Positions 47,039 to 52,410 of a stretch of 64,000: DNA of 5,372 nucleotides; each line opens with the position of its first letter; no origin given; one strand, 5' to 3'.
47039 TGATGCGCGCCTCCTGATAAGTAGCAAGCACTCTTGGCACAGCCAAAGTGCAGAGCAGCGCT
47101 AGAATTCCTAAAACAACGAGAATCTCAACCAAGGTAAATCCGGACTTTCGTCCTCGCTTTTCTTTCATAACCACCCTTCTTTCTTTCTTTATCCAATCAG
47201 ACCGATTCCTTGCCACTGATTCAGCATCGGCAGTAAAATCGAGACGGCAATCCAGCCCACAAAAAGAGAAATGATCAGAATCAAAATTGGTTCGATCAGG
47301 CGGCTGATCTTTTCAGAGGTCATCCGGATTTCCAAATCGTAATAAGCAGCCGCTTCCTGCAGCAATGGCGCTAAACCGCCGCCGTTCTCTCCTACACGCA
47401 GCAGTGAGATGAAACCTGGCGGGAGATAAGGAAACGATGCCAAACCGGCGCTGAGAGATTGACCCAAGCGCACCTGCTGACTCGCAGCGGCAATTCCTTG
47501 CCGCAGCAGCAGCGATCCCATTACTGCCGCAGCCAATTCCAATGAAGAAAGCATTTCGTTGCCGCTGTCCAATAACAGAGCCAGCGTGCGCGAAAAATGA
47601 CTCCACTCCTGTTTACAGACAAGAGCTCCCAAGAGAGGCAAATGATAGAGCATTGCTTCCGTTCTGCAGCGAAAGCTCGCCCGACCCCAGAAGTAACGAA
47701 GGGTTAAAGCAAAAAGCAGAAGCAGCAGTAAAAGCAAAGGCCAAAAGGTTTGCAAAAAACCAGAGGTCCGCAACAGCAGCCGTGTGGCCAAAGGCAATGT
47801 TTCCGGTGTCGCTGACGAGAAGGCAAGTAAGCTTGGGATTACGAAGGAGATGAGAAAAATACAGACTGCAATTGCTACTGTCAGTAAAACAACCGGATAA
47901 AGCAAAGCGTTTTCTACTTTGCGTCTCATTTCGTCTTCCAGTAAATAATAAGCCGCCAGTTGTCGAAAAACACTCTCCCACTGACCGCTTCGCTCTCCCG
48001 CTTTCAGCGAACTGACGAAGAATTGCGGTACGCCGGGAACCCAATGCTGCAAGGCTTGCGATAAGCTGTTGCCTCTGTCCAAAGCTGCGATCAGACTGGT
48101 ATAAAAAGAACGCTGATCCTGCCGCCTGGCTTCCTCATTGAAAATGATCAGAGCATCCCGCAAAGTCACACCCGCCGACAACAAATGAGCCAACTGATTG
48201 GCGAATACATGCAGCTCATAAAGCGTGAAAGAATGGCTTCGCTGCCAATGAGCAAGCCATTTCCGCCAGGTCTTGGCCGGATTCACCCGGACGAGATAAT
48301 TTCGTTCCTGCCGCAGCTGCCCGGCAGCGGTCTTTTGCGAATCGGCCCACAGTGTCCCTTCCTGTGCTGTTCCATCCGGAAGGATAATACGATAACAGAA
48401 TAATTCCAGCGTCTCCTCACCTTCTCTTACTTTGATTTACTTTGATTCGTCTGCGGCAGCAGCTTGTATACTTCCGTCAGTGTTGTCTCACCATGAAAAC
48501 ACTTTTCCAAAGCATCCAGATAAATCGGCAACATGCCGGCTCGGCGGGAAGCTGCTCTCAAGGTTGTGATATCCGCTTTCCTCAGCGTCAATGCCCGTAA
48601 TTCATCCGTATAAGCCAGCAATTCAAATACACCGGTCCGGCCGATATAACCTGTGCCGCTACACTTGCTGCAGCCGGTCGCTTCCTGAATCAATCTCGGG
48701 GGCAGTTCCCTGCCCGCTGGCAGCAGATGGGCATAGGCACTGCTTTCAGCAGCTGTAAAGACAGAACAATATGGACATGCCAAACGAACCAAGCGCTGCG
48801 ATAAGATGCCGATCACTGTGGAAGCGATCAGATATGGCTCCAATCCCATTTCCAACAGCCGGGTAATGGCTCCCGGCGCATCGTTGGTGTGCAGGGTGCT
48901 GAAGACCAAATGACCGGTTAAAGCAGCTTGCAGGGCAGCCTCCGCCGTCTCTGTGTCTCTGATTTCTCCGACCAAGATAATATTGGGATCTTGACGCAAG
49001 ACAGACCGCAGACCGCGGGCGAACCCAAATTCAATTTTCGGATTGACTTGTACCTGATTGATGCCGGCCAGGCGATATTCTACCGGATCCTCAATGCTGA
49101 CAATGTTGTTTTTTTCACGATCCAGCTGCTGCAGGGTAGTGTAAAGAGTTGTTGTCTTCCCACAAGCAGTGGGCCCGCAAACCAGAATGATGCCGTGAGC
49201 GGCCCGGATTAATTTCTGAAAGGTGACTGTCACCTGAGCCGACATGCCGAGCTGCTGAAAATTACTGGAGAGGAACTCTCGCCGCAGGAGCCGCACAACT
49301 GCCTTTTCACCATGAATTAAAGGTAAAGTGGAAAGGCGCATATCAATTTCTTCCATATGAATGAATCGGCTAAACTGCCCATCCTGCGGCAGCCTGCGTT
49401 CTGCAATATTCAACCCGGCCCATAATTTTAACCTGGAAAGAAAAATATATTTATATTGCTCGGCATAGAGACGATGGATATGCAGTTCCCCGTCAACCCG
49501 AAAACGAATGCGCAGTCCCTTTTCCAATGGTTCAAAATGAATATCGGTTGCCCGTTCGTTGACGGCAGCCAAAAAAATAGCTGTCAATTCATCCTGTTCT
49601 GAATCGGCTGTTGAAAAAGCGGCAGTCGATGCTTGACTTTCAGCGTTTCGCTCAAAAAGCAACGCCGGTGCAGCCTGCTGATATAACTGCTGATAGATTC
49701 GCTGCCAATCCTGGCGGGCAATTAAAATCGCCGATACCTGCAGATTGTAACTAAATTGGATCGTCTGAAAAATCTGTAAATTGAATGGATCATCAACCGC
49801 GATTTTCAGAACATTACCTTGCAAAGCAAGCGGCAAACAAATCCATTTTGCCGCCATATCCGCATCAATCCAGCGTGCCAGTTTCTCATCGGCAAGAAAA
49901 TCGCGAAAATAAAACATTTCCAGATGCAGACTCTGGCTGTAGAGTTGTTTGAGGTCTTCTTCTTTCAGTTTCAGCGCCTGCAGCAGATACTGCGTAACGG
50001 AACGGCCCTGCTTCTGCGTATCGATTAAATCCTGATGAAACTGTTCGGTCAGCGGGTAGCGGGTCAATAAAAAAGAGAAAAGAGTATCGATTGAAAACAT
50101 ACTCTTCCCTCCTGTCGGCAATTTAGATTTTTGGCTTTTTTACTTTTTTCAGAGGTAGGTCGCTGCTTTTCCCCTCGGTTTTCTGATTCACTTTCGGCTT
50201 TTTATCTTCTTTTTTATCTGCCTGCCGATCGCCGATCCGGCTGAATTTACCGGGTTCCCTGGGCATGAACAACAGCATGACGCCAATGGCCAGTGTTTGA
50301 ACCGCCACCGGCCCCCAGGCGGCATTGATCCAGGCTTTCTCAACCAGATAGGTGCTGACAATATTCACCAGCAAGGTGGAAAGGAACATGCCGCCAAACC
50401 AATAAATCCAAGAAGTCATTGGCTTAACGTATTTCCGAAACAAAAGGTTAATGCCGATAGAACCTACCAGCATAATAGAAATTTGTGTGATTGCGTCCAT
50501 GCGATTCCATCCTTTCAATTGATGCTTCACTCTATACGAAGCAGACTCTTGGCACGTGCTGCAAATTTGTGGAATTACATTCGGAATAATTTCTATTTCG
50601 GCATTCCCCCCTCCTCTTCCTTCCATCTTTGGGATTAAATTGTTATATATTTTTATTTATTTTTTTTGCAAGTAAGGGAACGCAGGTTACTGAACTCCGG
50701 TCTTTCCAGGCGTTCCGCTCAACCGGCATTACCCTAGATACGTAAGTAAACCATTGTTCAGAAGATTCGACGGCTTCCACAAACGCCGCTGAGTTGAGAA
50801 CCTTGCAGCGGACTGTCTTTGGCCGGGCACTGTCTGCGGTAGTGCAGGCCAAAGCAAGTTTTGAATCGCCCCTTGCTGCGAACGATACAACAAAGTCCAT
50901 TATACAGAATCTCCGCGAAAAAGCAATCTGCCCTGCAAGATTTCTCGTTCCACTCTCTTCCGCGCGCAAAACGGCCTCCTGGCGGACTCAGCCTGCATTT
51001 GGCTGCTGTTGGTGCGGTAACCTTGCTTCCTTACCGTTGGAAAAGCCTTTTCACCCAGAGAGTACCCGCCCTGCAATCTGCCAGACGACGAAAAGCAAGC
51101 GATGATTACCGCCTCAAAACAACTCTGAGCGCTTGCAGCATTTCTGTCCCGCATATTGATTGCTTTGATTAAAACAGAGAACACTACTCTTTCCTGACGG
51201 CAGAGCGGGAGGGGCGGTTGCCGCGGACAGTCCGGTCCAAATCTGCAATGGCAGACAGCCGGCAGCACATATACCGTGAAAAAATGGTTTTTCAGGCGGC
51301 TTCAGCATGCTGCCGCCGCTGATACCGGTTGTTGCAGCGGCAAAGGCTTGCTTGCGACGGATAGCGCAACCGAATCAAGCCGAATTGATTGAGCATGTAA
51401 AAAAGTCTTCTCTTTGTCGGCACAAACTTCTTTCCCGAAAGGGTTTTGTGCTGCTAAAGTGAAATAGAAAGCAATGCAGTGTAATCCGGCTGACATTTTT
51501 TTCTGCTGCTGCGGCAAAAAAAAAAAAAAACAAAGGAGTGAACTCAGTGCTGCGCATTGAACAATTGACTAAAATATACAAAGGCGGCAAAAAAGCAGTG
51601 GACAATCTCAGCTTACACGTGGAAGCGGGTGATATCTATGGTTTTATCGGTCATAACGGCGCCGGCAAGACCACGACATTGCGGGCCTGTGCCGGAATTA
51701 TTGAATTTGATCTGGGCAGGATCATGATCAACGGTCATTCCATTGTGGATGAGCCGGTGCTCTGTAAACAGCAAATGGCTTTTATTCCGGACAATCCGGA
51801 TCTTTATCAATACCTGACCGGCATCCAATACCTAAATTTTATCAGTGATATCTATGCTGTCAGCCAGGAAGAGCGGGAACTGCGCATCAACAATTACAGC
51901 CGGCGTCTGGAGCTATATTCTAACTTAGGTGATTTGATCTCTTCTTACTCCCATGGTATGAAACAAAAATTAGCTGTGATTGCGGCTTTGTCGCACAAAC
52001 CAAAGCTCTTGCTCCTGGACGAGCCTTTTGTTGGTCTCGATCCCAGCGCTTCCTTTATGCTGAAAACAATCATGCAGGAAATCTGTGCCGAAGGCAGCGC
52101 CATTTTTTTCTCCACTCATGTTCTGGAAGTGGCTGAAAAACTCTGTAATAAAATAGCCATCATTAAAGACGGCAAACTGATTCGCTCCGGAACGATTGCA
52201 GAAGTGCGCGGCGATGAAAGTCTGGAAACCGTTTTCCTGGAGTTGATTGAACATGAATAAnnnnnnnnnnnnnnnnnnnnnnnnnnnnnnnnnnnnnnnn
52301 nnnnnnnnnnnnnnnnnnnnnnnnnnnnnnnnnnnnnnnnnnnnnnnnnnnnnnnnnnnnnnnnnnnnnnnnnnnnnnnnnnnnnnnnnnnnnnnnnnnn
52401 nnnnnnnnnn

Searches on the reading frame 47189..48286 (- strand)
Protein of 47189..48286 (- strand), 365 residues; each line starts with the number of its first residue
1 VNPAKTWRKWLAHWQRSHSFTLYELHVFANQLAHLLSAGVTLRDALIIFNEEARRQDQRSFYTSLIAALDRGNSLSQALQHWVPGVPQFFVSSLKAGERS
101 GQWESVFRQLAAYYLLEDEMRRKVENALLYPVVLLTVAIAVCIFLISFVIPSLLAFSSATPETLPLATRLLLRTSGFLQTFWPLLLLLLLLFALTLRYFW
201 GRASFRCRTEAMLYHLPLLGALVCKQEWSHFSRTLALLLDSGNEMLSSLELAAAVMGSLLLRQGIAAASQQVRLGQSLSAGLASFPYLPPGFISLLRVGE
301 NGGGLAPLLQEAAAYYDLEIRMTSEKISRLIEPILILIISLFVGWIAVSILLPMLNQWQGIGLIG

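Call 16: search_protein_families(library=pfam, proteins=[window:47189-48286:-])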
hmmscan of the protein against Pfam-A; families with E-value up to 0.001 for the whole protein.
window:47189-48286:- (365 aa): 1 family
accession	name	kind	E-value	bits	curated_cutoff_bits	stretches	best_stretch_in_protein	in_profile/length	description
PF00482.28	T2SSF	-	1.1e-47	161.5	25.2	2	231-353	1-125/125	Type II secretion system (T2SS), protein F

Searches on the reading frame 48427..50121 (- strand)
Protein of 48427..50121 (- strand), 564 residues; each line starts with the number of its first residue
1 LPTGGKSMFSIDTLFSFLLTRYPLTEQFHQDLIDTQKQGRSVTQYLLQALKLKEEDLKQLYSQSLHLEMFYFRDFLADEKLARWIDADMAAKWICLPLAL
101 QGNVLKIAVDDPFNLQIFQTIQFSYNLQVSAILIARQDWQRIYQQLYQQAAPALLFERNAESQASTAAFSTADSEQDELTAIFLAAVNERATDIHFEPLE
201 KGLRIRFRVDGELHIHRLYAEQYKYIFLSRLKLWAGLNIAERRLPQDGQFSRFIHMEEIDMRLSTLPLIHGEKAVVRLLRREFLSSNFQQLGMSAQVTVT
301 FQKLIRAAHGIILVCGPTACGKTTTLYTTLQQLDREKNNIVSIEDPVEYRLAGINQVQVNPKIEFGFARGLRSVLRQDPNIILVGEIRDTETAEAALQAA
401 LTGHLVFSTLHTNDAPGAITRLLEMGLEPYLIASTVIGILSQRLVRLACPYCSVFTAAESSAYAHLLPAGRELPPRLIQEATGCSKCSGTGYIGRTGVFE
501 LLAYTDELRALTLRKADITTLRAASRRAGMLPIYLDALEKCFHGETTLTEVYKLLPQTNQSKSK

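Call 16: search_protein_families(library=pfam, proteins=[window:48427-50121:-])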
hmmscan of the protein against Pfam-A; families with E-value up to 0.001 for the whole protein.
window:48427-50121:- (564 aa): 4 families
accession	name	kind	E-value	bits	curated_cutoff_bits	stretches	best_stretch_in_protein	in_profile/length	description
PF00437.27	T2SSE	-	7.4e-118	393.8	24.9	1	179-552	12-369/370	Type II/IV secretion system protein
PF05157.20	MshEN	-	9.1e-15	54.9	23.1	1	72-151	8-88/90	MshEN domain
PF13401.12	AAA_22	-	0.00044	21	27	0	308-349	4-45/130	AAA domain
PF13173.12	AAA_14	-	0.00087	19.7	27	0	310-399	3-83/129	AAA domain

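Call 18: find_encoding_contigs(protein=window:48427-50121:-, flank=10000, max_places=6)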
Protein window:48427-50121:- (564 aa): no gene with exactly this product is on record in the collection.

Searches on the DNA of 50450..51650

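Call 4: search_rna_families(source=window, start=50450, end=51650, threshold=evalue, max_evalue=10, show_alignments=2)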
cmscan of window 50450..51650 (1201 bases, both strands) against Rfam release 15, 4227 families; matches with E-value up to 10: 7.
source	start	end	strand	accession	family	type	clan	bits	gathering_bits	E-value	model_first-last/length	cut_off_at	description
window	51405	51469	+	RF04112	MIR5512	Gene; miRNA;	-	20.9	139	0.6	1-132/132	no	MIR5512 microRNA precursor family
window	50852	50947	+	RF00898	mir-242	Gene; miRNA;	-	19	54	1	1-77/77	no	mir-242 microRNA precursor family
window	51199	51262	+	RF02684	Twister-P5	Gene; ribozyme;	CL00120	17.3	37.6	0.93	1-58/58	no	Type-P5 twister ribozyme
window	50826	50876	+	RF03137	S15-Methanomicrobia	Cis-reg; leader;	CL00121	16.9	42.2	3.8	1-74/74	no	S15-Methanomicrobia ribosomal protein leader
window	50793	50833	-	RF01340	CRISPR-DR29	Gene; CRISPR;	-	16.2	39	3.7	1-37/37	no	CRISPR RNA direct repeat element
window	50858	50941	-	RF01886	HSR-omega_2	Gene; lncRNA;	-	16.1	55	2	1-87/87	no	Heat shock gene hsromega conserved region 2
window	51407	51470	+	RF02244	mir-785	Gene; miRNA;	-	15.7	62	5.9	1-90/90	no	mir-785 microRNA precursor family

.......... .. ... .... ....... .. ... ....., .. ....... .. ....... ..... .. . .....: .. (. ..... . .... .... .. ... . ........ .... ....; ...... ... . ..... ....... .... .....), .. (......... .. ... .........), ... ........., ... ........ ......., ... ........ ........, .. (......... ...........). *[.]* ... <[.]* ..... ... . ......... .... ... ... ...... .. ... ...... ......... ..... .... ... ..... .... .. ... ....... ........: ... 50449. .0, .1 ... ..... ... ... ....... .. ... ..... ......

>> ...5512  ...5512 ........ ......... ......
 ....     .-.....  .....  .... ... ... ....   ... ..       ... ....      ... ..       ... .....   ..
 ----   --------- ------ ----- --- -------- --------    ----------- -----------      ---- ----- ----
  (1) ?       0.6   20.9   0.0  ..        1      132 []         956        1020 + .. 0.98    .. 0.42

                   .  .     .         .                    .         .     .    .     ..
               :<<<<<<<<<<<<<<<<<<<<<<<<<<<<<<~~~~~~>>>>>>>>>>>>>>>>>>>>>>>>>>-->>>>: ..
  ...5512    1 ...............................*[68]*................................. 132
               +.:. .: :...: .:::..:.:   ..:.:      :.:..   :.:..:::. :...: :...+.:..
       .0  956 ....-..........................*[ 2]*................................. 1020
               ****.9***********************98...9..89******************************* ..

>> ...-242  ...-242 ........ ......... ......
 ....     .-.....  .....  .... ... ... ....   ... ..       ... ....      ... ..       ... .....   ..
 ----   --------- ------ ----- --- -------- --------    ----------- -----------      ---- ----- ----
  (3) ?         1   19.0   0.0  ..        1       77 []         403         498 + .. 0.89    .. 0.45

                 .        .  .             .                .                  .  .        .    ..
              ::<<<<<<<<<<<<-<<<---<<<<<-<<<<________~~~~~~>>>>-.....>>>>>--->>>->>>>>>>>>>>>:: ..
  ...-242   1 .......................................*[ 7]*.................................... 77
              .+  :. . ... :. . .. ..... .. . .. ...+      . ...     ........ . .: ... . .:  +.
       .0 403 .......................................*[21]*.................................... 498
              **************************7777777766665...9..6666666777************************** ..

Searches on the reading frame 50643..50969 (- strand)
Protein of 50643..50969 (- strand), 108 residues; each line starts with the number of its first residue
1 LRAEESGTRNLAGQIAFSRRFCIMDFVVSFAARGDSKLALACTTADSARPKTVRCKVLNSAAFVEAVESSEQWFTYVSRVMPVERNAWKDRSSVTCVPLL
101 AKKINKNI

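Call 15: search_protein_families(library=pfam, max_evalue=10, proteins=[window:50643-50969:-])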
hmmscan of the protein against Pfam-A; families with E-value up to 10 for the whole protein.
window:50643-50969:- (108 aa): 0 families

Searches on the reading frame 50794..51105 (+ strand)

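Call 15: search_protein_families(library=pfam, max_evalue=10, proteins=[window:50794-51105:+])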
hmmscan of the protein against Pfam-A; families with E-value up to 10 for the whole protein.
window:50794-51105:+ (103 aa): 1 family
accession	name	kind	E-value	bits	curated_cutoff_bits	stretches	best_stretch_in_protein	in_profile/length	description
PF07577.16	DUF1547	-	0.043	14.6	25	1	19-44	18-43/60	Domain of Unknown Function (DUF1547)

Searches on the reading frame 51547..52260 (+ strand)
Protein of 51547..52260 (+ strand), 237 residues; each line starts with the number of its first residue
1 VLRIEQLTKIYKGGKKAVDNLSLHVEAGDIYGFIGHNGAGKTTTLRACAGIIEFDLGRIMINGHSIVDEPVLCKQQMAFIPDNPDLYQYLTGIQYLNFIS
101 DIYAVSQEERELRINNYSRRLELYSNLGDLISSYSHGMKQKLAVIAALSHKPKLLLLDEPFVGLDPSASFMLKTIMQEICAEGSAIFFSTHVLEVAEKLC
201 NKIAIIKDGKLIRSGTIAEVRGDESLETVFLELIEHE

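Call 16: search_protein_families(library=pfam, proteins=[window:51547-52260:+])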
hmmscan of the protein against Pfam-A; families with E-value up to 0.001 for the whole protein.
window:51547-52260:+ (237 aa): 2 families
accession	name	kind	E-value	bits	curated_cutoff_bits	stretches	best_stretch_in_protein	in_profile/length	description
PF00005.33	ABC_tran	-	4.7e-24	86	25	1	19-161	2-136/137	ABC transporter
PF13304.12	AAA_21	-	3.1e-14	54.2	27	1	109-191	212-298/304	AAA domain, putative AbiEii toxin, Type IV TA system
